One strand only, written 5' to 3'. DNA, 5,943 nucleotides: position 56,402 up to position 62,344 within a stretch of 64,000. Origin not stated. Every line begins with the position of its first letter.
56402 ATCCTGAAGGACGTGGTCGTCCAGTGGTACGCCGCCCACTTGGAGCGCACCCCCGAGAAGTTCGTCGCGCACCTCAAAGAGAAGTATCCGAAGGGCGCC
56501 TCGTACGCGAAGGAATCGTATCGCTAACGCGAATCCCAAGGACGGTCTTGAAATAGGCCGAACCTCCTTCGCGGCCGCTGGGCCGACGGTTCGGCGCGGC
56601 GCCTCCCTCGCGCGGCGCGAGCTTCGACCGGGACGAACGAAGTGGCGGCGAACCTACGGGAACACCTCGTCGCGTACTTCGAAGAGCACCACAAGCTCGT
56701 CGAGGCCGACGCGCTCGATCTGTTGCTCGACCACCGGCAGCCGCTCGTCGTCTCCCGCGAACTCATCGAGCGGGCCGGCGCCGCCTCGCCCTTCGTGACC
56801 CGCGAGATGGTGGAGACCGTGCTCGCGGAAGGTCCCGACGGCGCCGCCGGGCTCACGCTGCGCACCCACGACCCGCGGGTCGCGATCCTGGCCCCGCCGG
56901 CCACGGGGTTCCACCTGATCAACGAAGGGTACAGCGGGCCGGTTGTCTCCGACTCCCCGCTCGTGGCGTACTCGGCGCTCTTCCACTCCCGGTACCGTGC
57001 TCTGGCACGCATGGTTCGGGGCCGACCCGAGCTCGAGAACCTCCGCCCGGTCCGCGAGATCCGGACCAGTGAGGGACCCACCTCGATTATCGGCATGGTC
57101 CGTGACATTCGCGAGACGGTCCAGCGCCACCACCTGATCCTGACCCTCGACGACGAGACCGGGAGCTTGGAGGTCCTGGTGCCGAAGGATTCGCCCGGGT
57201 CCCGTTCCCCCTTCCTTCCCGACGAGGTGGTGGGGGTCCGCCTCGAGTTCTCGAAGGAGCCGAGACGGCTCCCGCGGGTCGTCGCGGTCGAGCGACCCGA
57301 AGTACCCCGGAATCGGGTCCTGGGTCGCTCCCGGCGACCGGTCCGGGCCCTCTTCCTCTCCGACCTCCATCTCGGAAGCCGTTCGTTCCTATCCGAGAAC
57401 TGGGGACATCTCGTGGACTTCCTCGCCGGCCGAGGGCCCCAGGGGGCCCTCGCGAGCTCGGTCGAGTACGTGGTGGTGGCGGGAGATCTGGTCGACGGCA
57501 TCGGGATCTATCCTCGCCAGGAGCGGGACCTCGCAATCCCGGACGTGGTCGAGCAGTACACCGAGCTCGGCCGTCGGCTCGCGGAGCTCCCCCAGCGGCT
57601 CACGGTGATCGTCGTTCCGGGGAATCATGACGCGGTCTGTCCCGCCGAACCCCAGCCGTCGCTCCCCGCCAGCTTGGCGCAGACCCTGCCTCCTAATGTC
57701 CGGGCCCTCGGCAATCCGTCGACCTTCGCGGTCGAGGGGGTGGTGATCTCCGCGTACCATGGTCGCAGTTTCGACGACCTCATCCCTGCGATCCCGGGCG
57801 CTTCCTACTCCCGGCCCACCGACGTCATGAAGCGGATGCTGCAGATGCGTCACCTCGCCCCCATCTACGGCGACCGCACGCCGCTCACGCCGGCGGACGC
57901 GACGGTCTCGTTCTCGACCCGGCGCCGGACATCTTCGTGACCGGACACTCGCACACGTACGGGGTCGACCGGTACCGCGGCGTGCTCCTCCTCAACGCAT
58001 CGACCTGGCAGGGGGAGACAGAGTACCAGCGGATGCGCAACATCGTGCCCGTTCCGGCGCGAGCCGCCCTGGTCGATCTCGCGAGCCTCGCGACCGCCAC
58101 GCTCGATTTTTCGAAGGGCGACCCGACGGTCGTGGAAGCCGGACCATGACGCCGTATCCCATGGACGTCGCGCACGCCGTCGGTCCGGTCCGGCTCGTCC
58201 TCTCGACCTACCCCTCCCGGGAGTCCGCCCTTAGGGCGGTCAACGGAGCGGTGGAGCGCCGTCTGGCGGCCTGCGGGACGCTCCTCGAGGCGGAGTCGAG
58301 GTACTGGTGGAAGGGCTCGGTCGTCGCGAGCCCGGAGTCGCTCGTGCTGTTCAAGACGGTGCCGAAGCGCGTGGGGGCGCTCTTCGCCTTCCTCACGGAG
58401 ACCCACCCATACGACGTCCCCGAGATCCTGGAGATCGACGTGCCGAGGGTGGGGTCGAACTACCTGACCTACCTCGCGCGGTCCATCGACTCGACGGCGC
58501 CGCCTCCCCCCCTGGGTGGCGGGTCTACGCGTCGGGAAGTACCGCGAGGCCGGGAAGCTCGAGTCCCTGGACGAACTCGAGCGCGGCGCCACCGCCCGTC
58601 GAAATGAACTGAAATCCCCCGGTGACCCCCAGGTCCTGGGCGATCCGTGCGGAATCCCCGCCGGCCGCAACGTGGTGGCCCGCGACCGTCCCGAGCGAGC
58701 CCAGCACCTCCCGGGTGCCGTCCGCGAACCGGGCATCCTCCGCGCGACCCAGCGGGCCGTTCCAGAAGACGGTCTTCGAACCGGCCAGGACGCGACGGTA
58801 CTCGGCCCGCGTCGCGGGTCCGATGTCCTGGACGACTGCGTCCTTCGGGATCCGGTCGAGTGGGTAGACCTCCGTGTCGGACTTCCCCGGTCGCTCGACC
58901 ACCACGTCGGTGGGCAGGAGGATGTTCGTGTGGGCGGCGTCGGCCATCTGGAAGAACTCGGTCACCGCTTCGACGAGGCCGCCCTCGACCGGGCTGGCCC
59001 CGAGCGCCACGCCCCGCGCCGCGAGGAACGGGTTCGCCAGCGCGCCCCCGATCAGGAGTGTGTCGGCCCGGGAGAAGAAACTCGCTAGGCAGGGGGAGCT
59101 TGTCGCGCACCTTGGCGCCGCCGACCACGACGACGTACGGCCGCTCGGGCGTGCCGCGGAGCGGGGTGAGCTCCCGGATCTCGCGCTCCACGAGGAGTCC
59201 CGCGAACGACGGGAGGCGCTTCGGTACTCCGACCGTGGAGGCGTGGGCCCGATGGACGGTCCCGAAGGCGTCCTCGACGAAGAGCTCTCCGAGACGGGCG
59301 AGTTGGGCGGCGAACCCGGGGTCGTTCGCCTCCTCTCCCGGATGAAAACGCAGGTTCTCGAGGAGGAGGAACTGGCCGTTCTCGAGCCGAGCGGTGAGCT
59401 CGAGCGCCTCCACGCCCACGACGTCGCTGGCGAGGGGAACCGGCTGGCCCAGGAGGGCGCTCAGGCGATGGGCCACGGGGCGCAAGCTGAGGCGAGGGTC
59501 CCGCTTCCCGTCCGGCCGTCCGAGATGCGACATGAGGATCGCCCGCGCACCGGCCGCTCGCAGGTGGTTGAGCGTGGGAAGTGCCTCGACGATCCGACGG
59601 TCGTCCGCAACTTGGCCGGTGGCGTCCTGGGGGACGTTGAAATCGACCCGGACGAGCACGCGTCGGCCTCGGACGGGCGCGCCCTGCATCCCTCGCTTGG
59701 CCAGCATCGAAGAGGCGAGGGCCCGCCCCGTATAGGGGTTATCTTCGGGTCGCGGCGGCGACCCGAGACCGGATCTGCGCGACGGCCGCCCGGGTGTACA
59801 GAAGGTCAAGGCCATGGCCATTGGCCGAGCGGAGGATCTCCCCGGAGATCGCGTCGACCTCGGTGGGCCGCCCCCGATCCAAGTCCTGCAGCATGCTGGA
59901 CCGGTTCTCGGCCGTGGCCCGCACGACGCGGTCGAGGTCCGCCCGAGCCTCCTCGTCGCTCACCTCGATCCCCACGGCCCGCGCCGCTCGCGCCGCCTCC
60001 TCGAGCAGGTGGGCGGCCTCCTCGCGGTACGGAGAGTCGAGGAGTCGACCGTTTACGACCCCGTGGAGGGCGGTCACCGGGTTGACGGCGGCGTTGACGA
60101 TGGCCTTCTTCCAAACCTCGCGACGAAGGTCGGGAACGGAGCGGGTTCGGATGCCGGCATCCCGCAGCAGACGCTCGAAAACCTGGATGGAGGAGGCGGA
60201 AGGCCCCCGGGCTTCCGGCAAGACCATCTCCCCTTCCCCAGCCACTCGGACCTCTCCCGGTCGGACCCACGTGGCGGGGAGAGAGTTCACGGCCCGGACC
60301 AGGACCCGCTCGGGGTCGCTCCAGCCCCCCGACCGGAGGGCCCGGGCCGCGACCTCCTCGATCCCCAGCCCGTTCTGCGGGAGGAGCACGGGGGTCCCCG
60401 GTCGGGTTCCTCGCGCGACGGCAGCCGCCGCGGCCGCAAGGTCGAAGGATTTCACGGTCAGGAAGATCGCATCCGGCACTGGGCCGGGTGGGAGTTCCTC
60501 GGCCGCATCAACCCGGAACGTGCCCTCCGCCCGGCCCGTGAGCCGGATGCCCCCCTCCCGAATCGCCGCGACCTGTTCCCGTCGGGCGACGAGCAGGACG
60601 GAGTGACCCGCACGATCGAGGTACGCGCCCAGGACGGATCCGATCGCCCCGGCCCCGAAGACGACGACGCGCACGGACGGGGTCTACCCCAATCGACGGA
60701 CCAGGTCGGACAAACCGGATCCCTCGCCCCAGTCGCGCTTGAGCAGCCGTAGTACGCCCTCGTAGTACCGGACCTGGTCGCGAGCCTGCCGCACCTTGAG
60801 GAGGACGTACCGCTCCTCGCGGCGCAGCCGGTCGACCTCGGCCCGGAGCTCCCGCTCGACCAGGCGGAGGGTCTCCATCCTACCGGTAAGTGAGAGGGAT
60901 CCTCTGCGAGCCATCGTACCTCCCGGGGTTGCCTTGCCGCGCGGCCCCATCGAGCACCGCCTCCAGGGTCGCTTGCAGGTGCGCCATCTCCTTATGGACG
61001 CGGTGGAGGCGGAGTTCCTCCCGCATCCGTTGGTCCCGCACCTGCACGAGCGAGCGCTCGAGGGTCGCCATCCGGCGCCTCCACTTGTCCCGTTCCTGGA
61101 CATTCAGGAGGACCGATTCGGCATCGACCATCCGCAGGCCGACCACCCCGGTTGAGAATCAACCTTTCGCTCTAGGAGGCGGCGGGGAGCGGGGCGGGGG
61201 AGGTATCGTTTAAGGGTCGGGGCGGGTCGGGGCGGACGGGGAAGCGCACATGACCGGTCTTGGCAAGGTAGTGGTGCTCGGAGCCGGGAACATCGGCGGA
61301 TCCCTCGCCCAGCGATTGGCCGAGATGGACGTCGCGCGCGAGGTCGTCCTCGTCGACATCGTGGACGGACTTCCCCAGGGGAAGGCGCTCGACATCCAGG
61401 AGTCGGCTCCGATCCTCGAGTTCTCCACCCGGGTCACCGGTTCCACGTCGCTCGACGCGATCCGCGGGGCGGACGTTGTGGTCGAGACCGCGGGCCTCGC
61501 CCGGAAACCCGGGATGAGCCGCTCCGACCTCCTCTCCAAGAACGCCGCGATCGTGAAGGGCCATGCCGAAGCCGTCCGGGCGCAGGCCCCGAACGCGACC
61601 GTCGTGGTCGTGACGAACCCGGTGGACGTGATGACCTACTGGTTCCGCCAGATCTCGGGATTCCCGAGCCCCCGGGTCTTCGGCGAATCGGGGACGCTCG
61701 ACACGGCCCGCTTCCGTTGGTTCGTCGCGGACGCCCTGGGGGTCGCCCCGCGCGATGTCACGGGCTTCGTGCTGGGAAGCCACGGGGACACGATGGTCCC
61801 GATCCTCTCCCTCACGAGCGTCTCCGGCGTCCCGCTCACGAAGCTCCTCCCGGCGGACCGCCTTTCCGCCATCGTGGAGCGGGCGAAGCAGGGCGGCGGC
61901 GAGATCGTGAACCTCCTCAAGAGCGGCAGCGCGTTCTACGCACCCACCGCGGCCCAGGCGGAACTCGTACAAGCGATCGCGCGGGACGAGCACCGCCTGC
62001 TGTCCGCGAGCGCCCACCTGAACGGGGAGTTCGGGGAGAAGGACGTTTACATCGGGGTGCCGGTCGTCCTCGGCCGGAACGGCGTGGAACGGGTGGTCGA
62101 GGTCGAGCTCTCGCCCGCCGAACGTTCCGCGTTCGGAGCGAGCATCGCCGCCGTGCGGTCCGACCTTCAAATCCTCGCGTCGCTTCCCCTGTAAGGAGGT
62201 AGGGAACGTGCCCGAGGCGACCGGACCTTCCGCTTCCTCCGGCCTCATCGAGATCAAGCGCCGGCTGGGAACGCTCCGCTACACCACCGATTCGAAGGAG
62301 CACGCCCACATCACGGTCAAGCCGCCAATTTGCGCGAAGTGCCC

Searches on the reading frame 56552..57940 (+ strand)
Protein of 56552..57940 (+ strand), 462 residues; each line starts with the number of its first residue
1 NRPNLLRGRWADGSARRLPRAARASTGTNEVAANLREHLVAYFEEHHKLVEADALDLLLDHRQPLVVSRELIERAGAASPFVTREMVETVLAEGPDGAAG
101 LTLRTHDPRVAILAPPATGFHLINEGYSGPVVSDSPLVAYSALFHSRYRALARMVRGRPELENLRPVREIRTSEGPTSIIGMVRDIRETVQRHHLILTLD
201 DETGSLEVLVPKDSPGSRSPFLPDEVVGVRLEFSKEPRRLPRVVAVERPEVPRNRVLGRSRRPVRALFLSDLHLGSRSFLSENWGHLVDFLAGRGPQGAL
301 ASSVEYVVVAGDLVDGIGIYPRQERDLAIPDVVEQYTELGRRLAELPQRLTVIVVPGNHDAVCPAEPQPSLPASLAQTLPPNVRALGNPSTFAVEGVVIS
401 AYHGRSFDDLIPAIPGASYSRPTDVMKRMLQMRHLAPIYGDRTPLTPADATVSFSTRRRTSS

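Call 46: search_protein_families(library=pfam, proteins=[window:56552-57940:+], max_evalue=0.001)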
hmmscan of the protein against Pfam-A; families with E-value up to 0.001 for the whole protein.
window:56552-57940:+ (462 aa): 3 families
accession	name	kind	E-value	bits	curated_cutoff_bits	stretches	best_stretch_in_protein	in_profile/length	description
PF04042.21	DNA_pol_E_B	-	4.5e-14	52.8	29.1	1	267-443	2-179/210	DNA polymerase alpha/epsilon subunit B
PF00149.33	Metallophos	-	1.2e-07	32.8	21.5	1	265-393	2-104/191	Calcineurin-like phosphoesterase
PF01336.31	tRNA_anti-codon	-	0.00074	19.9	27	0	178-230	2-54/75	OB-fold nucleic acid binding domain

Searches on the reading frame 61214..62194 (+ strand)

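Call 46: search_protein_families(library=pfam, proteins=[window:61214-62194:+], max_evalue=0.001)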
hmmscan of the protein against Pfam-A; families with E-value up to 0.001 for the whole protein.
window:61214-62194:+ (326 aa): 3 families
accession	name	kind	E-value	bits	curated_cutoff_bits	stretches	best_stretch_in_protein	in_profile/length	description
PF00056.29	Ldh_1_N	-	1.4e-39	135.8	27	1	18-157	2-141/141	lactate/malate dehydrogenase, NAD binding domain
PF02866.23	Ldh_1_C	-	5.5e-32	111.6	22.6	1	161-318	2-167/174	lactate/malate dehydrogenase, alpha/beta C-terminal domain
PF03807.23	F420_oxidored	-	0.0002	22.4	21.6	1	18-90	1-64/94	NADP oxidoreductase coenzyme F420-dependent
